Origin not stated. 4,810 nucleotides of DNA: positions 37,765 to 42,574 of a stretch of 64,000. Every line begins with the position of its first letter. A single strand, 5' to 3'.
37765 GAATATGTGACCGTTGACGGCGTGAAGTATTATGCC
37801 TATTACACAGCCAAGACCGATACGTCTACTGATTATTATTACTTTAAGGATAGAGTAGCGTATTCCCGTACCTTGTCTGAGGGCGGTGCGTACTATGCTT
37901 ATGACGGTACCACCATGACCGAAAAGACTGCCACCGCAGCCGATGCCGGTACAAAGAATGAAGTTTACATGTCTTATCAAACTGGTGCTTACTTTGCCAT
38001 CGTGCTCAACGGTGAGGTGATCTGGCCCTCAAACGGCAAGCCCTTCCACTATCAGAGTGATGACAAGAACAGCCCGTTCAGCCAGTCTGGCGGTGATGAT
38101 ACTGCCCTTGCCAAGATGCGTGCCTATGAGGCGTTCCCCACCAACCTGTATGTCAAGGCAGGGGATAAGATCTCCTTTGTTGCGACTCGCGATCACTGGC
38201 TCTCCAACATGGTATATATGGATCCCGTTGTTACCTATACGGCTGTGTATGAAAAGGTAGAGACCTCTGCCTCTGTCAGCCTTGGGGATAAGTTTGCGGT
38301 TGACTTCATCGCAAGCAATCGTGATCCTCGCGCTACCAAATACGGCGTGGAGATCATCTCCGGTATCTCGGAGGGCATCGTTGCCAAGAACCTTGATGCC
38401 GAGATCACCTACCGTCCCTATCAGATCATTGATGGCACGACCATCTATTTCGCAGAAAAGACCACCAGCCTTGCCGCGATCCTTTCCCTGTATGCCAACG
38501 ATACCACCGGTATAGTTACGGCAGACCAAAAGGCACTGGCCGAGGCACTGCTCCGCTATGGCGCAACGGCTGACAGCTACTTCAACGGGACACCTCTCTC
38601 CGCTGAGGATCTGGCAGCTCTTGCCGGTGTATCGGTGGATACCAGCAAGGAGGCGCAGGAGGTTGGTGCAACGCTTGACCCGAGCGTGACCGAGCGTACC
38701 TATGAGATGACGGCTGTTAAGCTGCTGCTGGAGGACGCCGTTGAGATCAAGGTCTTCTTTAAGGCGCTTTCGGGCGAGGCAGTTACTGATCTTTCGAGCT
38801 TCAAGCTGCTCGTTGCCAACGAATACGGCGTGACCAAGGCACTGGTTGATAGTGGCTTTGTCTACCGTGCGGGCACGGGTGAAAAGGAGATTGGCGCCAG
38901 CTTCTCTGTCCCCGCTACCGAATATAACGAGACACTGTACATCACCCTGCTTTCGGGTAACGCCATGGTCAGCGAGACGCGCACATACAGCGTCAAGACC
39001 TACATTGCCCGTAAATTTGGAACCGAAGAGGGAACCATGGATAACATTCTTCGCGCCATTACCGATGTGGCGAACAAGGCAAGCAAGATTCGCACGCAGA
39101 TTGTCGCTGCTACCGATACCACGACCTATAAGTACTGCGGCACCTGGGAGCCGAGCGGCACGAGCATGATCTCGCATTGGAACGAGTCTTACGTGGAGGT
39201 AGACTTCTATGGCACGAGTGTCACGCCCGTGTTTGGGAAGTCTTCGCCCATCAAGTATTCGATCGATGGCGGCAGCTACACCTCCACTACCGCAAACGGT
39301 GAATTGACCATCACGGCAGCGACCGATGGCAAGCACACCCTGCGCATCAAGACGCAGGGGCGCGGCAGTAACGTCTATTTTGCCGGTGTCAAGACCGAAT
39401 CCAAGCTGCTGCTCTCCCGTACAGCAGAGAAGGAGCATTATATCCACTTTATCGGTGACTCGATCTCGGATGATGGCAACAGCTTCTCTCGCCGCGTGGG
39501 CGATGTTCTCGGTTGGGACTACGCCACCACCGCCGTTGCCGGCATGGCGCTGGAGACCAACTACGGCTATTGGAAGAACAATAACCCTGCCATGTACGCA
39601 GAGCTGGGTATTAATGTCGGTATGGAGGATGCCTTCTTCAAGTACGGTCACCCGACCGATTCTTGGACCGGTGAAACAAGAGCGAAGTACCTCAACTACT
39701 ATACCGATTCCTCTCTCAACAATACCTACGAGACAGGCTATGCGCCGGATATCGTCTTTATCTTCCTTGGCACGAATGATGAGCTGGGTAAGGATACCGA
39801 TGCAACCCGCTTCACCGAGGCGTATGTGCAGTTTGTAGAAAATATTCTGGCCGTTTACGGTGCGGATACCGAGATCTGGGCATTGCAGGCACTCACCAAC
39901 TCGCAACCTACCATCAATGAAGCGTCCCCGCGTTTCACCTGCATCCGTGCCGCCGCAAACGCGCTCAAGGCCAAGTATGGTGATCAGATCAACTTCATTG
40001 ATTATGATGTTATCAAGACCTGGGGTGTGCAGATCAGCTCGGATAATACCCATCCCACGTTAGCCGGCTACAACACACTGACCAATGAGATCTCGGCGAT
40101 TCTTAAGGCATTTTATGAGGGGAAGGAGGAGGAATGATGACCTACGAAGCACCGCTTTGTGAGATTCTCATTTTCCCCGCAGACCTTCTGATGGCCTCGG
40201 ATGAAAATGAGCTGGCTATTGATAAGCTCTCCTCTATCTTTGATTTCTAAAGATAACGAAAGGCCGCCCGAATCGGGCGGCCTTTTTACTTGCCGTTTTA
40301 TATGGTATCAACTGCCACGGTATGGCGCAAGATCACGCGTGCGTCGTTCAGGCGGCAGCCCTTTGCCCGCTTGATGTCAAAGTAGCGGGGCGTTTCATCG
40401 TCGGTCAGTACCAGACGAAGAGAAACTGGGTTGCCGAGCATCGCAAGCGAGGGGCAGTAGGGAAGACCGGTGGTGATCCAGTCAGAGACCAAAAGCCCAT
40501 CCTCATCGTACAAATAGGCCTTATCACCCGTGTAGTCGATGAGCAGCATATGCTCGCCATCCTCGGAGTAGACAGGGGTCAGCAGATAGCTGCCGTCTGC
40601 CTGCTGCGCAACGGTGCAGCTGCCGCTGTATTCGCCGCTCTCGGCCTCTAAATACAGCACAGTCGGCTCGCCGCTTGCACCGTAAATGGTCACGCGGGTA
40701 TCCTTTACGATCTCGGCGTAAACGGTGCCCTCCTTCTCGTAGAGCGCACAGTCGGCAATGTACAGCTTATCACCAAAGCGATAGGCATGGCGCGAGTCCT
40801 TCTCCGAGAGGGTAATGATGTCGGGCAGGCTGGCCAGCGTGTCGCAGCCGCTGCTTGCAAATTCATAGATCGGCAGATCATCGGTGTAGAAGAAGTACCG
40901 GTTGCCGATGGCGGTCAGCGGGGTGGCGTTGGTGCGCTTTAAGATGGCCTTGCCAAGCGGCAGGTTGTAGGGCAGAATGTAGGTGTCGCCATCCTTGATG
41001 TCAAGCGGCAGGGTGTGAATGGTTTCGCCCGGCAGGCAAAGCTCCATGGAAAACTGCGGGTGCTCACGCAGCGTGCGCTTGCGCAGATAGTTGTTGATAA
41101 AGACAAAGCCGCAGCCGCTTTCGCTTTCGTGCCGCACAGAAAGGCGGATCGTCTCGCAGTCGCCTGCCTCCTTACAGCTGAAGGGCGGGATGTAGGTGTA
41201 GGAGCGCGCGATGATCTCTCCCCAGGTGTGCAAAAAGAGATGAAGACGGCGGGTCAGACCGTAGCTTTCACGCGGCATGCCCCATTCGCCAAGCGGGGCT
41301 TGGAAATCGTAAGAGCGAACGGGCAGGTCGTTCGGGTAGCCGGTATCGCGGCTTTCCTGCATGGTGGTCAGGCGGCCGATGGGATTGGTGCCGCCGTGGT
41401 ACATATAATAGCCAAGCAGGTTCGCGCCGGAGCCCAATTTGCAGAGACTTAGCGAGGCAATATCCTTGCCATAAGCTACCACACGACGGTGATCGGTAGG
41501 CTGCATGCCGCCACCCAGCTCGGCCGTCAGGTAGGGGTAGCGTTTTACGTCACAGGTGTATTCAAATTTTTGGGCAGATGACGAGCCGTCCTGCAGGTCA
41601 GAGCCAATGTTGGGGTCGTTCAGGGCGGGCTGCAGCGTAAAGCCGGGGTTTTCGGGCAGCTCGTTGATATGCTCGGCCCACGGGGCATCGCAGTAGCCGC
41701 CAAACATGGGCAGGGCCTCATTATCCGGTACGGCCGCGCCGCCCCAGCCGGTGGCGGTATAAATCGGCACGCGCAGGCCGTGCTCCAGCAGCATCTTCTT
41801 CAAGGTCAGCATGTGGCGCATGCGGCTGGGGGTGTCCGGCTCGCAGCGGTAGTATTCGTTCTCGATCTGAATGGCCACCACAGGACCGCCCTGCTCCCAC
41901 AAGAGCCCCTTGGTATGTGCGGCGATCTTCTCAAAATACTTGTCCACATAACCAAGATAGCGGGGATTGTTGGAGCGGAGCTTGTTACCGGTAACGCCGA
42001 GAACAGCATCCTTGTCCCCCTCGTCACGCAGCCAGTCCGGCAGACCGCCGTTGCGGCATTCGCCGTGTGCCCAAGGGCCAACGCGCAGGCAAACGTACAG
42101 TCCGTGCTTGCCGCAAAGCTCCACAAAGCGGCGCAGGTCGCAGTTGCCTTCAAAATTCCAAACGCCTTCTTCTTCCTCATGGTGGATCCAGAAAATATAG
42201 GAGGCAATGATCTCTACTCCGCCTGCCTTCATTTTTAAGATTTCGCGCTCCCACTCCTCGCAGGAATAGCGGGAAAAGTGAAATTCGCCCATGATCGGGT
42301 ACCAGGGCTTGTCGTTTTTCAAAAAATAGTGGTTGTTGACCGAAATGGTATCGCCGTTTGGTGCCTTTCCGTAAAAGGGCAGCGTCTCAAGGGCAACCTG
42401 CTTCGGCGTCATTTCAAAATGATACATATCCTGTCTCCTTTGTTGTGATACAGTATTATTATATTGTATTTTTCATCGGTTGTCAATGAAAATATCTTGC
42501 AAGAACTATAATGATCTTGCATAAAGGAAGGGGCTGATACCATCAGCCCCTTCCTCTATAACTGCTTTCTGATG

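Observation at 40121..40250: The second micro-ORF copy overlaps the stop of giant gene 2 (ATGA) and keeps the same frame offset, length and terminator layout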

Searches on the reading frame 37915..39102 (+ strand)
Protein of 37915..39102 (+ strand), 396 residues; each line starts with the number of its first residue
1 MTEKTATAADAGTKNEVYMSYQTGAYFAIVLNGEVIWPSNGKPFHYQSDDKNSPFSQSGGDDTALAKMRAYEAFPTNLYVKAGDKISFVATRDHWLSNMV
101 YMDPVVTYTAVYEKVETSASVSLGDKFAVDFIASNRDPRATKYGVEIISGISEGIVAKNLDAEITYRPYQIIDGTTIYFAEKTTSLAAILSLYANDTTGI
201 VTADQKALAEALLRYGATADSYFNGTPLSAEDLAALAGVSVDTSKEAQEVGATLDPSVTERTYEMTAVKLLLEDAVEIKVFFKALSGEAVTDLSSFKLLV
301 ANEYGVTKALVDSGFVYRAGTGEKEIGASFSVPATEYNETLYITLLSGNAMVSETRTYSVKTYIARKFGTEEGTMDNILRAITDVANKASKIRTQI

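Call 51: find_homologous_proteins(query=window:37915-39102:+, max_evalue=0.00001)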
Query window:37915-39102:+: 8000 candidates shared short words with the query, none scored E <= 0.00001.

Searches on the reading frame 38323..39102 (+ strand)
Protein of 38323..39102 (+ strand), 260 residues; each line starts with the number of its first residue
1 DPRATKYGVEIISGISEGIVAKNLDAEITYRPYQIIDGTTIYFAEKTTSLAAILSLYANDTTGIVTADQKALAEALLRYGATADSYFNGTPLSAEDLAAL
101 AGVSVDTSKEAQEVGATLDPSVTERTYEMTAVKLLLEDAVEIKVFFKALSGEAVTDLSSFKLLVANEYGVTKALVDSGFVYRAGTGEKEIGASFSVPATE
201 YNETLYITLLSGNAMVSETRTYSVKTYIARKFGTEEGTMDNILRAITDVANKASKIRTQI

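Call 88: predict_structure(alignment_id=A9)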
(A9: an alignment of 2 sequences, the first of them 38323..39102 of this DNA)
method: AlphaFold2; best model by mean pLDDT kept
length: 260 residues; sequences in the alignment: 2
mean_pLDDT: 55.3   pTM: 0.40
mean pLDDT of the five models: 55.3, 49.6, 48.4, 43.4, 41.4
residues with pLDDT >= 90: 0; 70-90: 47; 50-70: 113; < 50: 100
segments of 3 or more residues with pLDDT < 50: 16-22, 81-123, 136-139, 180-187, 228-242, 245-260
pLDDT, mean of each block of 10 residues (from residue 1): 64 56 66 81 81 70 55 59 41 40 34 35 56 52 64 57 63 53 47 53 65 69 54 43 47 32
secondary structure, 60 per line:
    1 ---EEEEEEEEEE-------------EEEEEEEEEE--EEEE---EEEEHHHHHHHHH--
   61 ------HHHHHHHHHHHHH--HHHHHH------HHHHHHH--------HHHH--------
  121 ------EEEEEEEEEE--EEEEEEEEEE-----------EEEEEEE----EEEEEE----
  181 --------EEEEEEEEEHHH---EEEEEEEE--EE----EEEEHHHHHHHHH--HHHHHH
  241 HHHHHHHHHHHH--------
elements in order: E4-13 E27-36 E39-42 E46-49 H50-58 H67-79 H82-87 H94-100 H109-112 E127-136 E139-148 E160-166 E171-176 E189-197 E204-211 E220-223 H224-232 H235-252

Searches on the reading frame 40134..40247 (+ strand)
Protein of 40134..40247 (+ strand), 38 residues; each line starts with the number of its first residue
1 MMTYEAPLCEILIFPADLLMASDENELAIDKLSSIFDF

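Call 7: search_protein_families(library=ncbifam, proteins=[window:40134-40247:+], max_evalue=10)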
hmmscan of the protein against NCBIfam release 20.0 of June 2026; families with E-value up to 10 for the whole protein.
seq(38 aa): 0 families

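Call 8: search_protein_families(library=pfam, proteins=[window:40134-40247:+], max_evalue=0.01)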
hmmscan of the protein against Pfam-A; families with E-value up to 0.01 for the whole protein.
seq(38 aa): 0 families

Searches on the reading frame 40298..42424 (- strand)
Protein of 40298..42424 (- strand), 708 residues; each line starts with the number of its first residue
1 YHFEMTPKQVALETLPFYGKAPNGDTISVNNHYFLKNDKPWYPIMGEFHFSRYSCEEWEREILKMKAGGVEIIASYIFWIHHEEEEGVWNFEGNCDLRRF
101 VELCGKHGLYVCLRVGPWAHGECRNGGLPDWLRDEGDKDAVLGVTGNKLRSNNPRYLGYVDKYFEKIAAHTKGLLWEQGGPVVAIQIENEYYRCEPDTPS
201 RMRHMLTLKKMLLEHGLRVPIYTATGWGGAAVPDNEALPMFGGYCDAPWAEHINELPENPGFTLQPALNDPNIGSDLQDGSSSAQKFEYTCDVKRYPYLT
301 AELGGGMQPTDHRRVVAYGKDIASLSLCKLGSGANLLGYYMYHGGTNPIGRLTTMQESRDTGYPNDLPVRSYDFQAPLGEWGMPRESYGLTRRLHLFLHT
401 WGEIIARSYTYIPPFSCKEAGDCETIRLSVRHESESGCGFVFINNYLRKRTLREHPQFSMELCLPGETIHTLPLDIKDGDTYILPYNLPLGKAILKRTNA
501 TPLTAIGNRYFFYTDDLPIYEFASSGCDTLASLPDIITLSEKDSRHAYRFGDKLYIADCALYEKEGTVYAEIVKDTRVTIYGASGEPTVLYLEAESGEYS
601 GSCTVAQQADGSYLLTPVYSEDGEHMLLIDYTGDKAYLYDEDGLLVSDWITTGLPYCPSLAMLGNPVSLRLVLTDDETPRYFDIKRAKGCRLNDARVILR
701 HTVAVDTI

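Call 62: search_protein_families(library=pfam, proteins=[window:40298-42424:-], max_evalue=0.001)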
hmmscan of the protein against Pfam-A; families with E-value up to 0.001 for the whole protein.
window:40298-42424:- (708 aa): 2 families
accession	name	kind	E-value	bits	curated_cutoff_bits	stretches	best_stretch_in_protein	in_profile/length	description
PF01301.25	Glyco_hydro_35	-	5.1e-54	184.4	27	1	34-395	2-316/319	Glycosyl hydrolases family 35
PF02449.21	Glyco_hydro_42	-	3.1e-08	33.8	21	1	50-193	4-140/376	Beta-galactosidase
